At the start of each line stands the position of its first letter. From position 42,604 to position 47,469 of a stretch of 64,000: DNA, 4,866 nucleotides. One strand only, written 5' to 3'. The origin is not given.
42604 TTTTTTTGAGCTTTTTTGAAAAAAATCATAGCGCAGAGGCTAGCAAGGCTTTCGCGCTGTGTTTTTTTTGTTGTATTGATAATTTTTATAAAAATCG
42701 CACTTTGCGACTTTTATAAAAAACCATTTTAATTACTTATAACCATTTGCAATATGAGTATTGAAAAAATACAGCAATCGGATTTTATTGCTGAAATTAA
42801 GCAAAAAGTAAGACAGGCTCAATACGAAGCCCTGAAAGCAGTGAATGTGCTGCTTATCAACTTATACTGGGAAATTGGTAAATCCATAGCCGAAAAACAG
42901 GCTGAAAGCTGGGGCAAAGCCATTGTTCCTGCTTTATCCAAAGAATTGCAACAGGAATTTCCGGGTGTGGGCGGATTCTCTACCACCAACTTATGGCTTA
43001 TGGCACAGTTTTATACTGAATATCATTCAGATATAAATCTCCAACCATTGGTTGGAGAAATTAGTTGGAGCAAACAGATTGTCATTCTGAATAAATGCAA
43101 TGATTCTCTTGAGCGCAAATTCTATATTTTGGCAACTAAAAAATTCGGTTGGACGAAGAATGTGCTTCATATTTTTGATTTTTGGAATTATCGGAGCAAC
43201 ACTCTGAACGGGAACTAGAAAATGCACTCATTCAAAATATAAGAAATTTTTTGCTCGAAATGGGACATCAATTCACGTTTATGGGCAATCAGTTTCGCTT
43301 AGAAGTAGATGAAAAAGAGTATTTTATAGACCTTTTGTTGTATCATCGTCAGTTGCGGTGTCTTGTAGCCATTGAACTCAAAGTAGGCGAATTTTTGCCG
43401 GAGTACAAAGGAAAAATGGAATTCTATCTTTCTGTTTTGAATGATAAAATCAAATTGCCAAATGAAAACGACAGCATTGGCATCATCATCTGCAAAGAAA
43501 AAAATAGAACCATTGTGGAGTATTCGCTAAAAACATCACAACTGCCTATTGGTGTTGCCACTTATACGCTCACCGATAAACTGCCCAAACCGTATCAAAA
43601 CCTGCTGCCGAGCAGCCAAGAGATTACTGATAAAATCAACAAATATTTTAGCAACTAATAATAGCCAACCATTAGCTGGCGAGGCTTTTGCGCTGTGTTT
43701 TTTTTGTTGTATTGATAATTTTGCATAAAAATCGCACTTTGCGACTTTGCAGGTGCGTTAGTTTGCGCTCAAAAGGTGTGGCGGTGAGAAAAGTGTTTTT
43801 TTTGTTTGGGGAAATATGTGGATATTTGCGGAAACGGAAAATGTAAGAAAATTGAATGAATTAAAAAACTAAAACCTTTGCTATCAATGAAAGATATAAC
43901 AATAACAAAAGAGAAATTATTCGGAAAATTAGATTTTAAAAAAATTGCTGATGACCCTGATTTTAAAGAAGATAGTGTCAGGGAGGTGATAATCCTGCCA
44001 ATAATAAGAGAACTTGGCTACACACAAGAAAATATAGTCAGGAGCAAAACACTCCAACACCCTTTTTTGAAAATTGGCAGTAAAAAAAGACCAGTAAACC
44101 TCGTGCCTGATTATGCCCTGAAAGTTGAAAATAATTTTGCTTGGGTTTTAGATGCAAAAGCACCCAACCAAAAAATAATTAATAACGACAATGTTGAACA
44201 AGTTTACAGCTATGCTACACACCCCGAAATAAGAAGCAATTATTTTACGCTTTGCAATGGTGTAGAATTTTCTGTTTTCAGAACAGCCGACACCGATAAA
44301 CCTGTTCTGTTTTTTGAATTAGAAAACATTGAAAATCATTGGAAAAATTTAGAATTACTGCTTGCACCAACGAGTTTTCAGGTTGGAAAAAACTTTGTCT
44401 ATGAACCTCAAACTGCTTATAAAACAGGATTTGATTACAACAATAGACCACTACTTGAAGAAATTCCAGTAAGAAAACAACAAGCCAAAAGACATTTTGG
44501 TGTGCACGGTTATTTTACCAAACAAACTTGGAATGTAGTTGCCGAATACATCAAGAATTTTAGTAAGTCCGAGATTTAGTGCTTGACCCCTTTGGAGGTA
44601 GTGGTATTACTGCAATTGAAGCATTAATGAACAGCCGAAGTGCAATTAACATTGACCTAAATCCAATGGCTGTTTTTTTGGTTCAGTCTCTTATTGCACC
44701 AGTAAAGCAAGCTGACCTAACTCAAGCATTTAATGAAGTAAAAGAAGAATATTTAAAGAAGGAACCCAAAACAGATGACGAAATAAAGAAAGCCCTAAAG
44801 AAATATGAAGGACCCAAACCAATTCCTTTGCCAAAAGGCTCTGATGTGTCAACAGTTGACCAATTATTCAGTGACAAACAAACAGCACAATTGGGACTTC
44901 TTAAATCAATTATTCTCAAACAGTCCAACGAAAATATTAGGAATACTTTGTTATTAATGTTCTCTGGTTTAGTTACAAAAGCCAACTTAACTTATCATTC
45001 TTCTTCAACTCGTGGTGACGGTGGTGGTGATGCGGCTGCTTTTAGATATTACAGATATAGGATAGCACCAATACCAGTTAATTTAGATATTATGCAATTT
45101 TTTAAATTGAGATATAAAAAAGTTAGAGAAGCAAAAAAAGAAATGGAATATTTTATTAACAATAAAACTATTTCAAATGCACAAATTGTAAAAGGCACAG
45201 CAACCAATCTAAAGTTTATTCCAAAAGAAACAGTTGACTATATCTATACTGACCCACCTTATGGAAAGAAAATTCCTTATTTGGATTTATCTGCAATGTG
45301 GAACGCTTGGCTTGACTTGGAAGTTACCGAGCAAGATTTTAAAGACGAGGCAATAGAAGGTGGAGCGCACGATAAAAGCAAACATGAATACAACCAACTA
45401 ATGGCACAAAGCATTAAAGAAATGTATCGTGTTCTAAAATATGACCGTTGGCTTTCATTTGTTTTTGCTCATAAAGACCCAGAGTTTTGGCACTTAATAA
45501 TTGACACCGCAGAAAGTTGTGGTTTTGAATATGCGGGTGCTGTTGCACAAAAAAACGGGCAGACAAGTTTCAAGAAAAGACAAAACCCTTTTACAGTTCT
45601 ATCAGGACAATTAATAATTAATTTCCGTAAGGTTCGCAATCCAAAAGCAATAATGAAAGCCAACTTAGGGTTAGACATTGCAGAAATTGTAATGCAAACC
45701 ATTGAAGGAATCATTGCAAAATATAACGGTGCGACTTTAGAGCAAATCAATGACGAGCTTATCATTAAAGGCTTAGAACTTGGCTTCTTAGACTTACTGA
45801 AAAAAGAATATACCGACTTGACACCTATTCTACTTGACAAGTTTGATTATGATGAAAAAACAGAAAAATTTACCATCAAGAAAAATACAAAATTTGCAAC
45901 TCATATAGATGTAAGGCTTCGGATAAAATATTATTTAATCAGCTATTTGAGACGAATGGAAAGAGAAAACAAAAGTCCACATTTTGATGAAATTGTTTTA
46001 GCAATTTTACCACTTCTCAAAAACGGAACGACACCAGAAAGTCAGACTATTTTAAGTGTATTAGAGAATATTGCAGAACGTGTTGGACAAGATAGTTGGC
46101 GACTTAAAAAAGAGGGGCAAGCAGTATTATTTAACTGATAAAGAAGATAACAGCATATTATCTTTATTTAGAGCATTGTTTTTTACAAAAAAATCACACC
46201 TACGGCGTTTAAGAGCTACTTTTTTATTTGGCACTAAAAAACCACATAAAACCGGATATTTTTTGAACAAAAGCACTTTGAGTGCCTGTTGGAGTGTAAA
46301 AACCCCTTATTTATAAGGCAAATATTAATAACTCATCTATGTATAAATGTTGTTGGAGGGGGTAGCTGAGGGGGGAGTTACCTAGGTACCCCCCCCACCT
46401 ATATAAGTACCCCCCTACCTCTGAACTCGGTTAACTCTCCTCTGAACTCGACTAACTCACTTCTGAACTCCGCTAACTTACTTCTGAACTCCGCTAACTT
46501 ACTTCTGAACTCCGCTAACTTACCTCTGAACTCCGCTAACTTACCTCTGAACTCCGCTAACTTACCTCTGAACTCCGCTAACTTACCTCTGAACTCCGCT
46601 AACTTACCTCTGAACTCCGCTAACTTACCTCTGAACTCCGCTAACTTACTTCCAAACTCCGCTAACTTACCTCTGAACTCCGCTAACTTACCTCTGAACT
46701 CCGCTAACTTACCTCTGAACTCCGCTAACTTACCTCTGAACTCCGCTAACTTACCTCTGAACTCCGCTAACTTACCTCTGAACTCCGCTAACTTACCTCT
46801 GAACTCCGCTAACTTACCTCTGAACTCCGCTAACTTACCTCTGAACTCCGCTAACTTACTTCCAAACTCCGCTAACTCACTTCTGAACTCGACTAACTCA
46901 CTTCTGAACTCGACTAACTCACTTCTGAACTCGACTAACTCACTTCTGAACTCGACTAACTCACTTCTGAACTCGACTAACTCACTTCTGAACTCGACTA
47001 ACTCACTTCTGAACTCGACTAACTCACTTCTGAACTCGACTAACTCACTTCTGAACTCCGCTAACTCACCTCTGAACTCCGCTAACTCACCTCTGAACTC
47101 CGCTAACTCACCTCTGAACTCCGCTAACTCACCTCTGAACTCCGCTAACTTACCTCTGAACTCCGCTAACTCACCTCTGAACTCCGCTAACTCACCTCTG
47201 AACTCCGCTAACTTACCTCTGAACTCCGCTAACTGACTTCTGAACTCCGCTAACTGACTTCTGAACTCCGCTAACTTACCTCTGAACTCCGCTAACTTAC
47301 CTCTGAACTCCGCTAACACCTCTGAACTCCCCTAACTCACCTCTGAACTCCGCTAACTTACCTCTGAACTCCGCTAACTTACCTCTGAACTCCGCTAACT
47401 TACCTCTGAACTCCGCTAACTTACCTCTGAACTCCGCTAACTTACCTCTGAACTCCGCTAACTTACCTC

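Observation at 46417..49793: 3.4-kb array of ~160 copies of a 21-bp unit: giant heptad-repeat gene or phased satellite?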

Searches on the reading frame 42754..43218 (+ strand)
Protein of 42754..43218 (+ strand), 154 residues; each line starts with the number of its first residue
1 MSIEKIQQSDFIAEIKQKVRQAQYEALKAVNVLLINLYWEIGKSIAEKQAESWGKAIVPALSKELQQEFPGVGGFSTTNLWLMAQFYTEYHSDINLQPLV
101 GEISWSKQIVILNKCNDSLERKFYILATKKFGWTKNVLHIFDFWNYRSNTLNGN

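Call 9: search_protein_families(library=pfam, proteins=[window:42754-43218:+])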
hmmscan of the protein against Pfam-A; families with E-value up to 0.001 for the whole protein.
window:42754-43218:+ (154 aa): 1 family
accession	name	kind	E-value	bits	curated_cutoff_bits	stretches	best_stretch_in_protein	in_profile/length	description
PF17761.7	DUF1016_N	-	1.4e-38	132.5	32.8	1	14-139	1-127/137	DUF1016 N-terminal domain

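Call 71: search_protein_families(library=ncbifam, proteins=[window:42754-43218:+])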
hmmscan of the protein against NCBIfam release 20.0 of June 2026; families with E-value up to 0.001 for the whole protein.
window:42754-43218:+ (154 aa): 0 families

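Call 83: find_encoding_contigs(protein=window:42754-43218:+, flank=10000, max_places=6)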
Protein window:42754-43218:+ (154 aa): no gene with exactly this product is on record in the collection.

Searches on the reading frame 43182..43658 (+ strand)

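Call 9: search_protein_families(library=pfam, proteins=[window:43182-43658:+])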
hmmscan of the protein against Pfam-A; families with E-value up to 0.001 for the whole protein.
window:43182-43658:+ (158 aa): 1 family
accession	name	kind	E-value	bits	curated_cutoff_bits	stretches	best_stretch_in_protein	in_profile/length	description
PF06250.17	YhcG_C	-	5.7e-56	189.1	32.5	1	2-143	14-157/157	YhcG PDDEXK nuclease domain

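Call 71: search_protein_families(library=ncbifam, proteins=[window:43182-43658:+])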
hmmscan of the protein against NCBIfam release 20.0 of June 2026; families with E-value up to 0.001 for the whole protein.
window:43182-43658:+ (158 aa): 0 families

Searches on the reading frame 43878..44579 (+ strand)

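Call 9: search_protein_families(library=pfam, proteins=[window:43878-44579:+])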
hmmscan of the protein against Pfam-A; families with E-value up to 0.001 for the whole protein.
window:43878-44579:+ (233 aa): 1 family
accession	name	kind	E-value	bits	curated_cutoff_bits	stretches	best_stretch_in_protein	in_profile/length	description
PF13588.12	HSDR_N_2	-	0.00025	21.6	25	1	30-140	1-100/110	Type I restriction enzyme R protein N terminus (HSDR_N)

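Call 71: search_protein_families(library=ncbifam, proteins=[window:43878-44579:+])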
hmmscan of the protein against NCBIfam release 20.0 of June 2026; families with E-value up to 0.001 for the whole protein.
window:43878-44579:+ (233 aa): 0 families

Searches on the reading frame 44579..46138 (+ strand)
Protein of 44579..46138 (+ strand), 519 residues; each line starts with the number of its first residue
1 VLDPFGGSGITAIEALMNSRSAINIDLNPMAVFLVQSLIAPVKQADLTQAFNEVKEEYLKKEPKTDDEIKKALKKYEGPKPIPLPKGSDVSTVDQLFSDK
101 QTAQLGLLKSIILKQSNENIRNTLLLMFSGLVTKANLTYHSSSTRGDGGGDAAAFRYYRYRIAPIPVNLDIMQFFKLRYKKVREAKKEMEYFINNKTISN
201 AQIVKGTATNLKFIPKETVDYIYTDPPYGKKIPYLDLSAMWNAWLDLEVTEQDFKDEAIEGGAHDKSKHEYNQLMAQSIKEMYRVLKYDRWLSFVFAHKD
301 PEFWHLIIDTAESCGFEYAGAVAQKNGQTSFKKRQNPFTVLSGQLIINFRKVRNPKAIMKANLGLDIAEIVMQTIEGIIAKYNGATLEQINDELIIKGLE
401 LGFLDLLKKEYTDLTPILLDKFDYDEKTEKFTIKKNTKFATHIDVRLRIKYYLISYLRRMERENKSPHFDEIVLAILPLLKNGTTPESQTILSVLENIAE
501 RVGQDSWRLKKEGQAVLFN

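Call 9: search_protein_families(library=pfam, proteins=[window:44579-46138:+])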
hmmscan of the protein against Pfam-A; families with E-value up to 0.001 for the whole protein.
window:44579-46138:+ (519 aa): 4 families
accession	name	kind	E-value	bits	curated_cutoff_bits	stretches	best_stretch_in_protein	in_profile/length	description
PF01555.25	N6_N4_Mtase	-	2.9e-10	40.9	26.7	1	219-328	1-84/221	DNA methylase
PF01170.24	UPF0020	-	7.2e-07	29.5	22.3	0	201-232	105-135/197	RMKL-like, methyltransferase domain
PF03602.21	Cons_hypoth95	-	1.5e-06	28.4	24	0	1-66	45-111/182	Conserved hypothetical protein 95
PF02086.21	MethyltransfD12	-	1.5e-05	25.3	22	0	2-64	25-94/253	D12 class N6 adenine-specific DNA methyltransferase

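Call 11: find_encoding_contigs(protein=window:44579-46138:+, flank=10000, max_places=6)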
Protein window:44579-46138:+ (519 aa): no gene with exactly this product is on record in the collection.

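Call 71: search_protein_families(library=ncbifam, proteins=[window:44579-46138:+])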
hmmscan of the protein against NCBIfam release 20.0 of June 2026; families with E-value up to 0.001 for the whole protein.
window:44579-46138:+ (519 aa): 5 families
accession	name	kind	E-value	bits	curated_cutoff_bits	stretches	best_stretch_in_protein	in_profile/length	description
NF042963.1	DUF1156_antiphage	equivalog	3.7e-07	28.7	1000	1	168-378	525-732/960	anti-phage-associated DUF1156 domain-containing protein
NF010253.0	PRK13699.1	subfamily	4.4e-06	26.5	244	0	2-45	168-211/226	DNA methyltransferase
NF008572.0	PRK11524.1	equivalog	7.3e-06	25.3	292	0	199-242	13-57/294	adenine-specific DNA-methyltransferase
TIGR01177.1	TIGR01177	hypoth_equivalog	6.7e-05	22.4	316.55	0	185-231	220-261/330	TIGR01177 family methyltransferase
NF050803.1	DnaMtaseCcrMCaul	equivalog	0.00063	18.7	830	0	201-230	4-34/350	adenine-specific DNA-methyltransferase CcrM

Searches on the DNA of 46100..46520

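Call 62: search_rna_families(source=window, start=46100, end=46520, threshold=evalue, max_evalue=1)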
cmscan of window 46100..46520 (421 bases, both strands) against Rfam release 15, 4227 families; matches with E-value up to 1: 2.
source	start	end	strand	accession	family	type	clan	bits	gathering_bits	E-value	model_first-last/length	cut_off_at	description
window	46354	46417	-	RF03778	mir-483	Gene; miRNA;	-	19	60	0.55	1-75/75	no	mir-483 microRNA precursor family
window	46182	46268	-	RF00686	mir-338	Gene; miRNA;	-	18.8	57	0.49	1-69/69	no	mir-338 microRNA precursor family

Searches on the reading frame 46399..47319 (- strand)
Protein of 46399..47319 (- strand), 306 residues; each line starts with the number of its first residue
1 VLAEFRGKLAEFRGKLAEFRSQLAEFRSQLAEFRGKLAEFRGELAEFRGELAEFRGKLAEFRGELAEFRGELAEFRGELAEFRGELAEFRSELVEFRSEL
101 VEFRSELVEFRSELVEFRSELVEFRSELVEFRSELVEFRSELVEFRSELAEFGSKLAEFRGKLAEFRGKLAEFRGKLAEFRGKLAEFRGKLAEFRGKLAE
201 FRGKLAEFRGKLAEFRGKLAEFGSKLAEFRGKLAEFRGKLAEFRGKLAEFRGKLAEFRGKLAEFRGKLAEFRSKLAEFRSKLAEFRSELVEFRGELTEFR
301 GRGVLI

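Call 9: search_protein_families(library=pfam, proteins=[window:46399-47319:-])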
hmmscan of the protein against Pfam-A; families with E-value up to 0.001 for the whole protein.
window:46399-47319:- (306 aa): 55 families (the best 25 are shown)
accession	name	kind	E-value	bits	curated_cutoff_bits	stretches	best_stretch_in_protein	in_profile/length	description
PF24922.1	ACBP4_C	-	1.6e-18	67.3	31.2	0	104-170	9-75/105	Acyl-CoA-binding domain-containing protein 4-6, C-terminal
PF20570.3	DUF6779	-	4.4e-16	59.9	28.1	0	4-36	61-93/108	Domain of unknown function (DUF6779)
PF06818.20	Fez1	-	3.3e-14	54.3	34.4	1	83-179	9-105/199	Fez1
PF12795.12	MscS_porin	-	4.1e-14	53.2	34.4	0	65-153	46-133/238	Mechanosensitive ion channel porin domain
PF08614.16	ATG16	-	4.4e-14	53.6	33.7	1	16-104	76-164/200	Autophagy protein 16 (ATG16)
PF19220.6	Rod_CreS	-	1.6e-13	50.9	100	2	50-221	7-178/359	Crescentin, rod domain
PF04849.18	HAP1_N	-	7.5e-13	48.8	33.9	1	105-198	208-301/307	HAP1 N-terminal conserved region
PF07926.17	TPR_MLP1_2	-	2.1e-12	47.6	36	0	85-130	65-110/129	TPR/MLP1/MLP2-like protein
PF05278.17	PEARLI-4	-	3.2e-12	47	29.9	0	174-232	171-229/234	Arabidopsis phospholipase-like protein (PEARLI 4)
PF25254.1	DUF7856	-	4.9e-12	46.5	30.2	1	181-272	71-159/280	Family of unknown function (DUF7856)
PF13870.11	CCDC113_CCDC96_CC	-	1.8e-11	44.5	31.6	0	235-291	60-116/177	CCDC113/CCDC96, coiled-coil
PF10473.14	CENP-F_leu_zip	-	4.3e-11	43.5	34.5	0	21-120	10-109/140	Leucine-rich repeats of kinetochore protein Cenp-F/LEK1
PF06160.17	EzrA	-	1.1e-10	40.9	39.6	0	16-98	346-428/557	Septation ring formation regulator, EzrA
PF00038.26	Filament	-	3.9e-10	40.3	40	0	11-93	200-279/313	Intermediate filament protein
PF16591.11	HBM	-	1.8e-09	37.9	29.8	0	74-92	220-238/254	Helical bimodular sensor domain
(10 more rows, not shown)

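Call 29: find_homologous_proteins(query=window:46399-47319:-, max_evalue=0.001)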
Query window:46399-47319:- (306 aa): 3 proteins with E <= 0.001 among 8000 candidates.
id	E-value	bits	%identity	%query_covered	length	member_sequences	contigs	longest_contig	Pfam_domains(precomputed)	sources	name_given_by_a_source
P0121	3.4e-6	44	36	32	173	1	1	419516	PF07798.17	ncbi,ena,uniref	ncbi:coiled-coil domain-containing protein [Kiloniella sp.]|uniref:coiled-coil domain-containing pro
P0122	4.3e-5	41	30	42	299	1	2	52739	PF23435.3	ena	-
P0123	1.9e-4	39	26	54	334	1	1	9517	PF12329.14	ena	-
